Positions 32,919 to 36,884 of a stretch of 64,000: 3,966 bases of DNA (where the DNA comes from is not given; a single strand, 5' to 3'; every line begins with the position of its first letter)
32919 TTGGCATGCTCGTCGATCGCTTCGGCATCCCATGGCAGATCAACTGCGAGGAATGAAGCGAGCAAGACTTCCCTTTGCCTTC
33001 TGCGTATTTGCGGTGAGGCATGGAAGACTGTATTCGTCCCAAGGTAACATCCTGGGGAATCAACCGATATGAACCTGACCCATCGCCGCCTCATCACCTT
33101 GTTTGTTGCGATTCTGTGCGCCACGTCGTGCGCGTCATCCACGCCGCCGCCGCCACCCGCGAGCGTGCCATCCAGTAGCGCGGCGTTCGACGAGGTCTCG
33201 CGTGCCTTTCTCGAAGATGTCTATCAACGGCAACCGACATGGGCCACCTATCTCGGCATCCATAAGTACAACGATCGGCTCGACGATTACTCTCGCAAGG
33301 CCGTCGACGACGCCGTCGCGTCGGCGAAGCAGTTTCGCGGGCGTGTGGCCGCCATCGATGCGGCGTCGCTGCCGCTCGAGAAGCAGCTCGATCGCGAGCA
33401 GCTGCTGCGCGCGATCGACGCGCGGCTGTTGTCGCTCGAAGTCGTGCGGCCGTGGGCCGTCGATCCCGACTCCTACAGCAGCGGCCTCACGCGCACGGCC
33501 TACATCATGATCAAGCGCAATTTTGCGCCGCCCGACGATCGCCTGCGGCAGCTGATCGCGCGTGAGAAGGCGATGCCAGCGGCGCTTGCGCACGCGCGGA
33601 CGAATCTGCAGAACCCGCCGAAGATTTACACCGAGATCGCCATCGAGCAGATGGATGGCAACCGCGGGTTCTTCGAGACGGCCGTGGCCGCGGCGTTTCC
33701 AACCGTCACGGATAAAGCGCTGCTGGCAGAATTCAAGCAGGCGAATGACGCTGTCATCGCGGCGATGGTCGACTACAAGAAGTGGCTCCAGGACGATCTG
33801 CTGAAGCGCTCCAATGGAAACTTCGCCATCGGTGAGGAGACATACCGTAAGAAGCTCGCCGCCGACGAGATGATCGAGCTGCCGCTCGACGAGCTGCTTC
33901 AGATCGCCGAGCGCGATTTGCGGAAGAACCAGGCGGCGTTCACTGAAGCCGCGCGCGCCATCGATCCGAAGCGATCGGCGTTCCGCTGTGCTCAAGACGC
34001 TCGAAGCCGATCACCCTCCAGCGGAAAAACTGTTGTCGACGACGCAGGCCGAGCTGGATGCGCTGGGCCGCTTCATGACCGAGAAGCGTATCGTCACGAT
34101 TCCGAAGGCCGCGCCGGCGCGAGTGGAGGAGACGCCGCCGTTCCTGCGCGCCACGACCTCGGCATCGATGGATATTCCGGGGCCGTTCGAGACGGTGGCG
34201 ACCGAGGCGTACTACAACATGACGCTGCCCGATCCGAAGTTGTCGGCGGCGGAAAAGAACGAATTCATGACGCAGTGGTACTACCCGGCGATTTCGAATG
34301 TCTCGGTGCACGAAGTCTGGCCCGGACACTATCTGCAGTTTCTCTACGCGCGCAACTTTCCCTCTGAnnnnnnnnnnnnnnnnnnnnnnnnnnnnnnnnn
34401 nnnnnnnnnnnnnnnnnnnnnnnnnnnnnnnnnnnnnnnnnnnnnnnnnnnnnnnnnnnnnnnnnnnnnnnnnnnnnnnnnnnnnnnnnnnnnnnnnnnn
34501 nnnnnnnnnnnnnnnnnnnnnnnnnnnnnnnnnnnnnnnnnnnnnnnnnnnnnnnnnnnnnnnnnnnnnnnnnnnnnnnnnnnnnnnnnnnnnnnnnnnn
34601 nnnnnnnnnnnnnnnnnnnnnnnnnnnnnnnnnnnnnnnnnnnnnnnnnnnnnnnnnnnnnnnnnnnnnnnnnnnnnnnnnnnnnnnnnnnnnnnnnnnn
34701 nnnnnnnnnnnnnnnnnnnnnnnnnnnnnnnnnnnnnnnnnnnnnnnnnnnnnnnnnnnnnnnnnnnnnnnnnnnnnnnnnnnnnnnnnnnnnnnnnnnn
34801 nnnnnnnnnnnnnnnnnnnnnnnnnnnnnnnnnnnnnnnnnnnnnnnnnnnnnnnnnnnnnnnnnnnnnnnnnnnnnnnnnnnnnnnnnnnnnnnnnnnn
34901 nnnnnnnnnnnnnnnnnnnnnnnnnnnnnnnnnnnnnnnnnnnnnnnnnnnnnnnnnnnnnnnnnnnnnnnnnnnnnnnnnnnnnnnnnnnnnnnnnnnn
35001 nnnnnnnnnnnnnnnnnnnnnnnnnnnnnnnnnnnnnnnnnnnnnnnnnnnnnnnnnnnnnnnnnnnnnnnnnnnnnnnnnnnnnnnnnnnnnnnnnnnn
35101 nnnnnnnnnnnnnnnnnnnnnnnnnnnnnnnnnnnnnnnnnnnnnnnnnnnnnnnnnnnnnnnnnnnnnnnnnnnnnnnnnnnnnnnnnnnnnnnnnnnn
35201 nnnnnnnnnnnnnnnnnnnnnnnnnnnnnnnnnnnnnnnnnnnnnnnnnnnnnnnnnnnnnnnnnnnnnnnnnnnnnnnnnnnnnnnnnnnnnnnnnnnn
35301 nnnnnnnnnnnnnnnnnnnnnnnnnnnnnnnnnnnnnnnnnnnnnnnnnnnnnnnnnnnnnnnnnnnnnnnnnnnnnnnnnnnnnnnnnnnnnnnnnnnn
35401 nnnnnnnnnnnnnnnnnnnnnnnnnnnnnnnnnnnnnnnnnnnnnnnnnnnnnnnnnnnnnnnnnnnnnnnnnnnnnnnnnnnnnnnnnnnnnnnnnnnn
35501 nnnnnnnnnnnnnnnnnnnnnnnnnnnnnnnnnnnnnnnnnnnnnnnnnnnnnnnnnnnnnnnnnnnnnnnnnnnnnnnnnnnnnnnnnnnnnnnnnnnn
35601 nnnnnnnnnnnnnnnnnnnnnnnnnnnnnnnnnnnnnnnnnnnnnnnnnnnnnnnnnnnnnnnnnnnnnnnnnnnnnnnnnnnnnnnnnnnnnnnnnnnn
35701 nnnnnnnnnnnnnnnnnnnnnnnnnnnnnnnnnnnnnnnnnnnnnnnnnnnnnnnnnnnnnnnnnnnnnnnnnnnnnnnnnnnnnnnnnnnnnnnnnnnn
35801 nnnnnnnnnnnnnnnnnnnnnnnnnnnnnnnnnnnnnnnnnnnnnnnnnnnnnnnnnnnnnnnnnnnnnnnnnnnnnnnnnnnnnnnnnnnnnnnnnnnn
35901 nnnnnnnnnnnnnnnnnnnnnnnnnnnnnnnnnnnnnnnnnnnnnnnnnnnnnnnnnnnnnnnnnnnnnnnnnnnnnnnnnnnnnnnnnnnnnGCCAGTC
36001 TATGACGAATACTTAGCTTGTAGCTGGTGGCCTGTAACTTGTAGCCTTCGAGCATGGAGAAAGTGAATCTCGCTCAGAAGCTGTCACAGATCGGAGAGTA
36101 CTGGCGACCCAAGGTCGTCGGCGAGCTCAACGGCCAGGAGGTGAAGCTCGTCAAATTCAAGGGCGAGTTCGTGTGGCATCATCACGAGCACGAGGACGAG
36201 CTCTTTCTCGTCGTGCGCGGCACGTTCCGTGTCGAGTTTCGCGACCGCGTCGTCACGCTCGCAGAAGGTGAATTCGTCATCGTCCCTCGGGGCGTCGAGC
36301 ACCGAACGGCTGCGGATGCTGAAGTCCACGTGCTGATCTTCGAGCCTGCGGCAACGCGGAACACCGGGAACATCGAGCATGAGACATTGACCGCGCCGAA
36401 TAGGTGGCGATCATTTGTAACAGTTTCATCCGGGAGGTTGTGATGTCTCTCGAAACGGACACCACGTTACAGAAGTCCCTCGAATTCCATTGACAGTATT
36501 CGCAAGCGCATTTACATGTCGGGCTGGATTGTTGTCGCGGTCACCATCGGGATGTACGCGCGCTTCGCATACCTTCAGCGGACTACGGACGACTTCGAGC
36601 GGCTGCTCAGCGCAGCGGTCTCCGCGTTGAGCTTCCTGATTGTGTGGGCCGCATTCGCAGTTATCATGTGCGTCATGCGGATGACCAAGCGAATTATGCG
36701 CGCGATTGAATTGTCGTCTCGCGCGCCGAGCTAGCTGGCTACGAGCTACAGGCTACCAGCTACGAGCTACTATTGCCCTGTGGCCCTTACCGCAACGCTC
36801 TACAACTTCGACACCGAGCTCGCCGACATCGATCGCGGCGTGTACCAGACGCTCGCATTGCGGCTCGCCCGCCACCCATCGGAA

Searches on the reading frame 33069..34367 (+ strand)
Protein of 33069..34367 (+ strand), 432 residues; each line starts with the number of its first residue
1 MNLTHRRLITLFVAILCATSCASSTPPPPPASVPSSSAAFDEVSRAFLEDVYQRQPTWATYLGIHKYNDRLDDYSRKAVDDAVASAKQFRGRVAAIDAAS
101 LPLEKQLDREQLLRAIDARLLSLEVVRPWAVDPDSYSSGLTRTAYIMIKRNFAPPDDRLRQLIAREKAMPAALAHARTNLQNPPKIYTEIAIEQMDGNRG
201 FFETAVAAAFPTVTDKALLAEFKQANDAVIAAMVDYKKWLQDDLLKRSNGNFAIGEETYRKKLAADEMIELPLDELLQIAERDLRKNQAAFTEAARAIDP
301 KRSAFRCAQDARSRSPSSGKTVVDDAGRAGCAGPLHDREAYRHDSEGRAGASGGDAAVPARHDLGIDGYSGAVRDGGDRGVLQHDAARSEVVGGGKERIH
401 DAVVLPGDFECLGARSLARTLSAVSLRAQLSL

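Call 11: search_protein_families(library=pfam, proteins=[window:33069-34367:+])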
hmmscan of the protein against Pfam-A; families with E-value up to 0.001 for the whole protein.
window:33069-34367:+ (432 aa): 1 family
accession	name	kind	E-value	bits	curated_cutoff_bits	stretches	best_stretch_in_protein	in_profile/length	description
PF05960.17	DUF885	-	2.3e-36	126.9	32.4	1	56-306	1-264/532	Bacterial protein of unknown function (DUF885)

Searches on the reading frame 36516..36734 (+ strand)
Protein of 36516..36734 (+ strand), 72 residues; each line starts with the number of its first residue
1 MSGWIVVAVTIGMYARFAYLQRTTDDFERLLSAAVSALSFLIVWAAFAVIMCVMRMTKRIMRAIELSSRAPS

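Call 11: search_protein_families(library=pfam, proteins=[window:36516-36734:+])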
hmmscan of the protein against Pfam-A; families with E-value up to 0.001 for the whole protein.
window:36516-36734:+ (72 aa): 0 families

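Call 31: search_protein_families(library=pfam, proteins=[window:36516-36734:+], max_evalue=0.1)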
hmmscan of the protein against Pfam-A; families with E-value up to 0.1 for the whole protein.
window:36516-36734:+ (72 aa): 3 families
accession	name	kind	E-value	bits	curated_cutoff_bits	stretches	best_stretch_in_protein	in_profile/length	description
PF25592.1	DUF7937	-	0.0099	15.2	31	1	16-58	261-302/402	Domain of unknown function (DUF7937)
PF09948.15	PpoB2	-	0.011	16.1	28.7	1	10-62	16-66/188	Copper chaperone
PF20479.3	TMEM128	-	0.015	16.2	23.9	1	4-61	12-69/124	TMEM128 protein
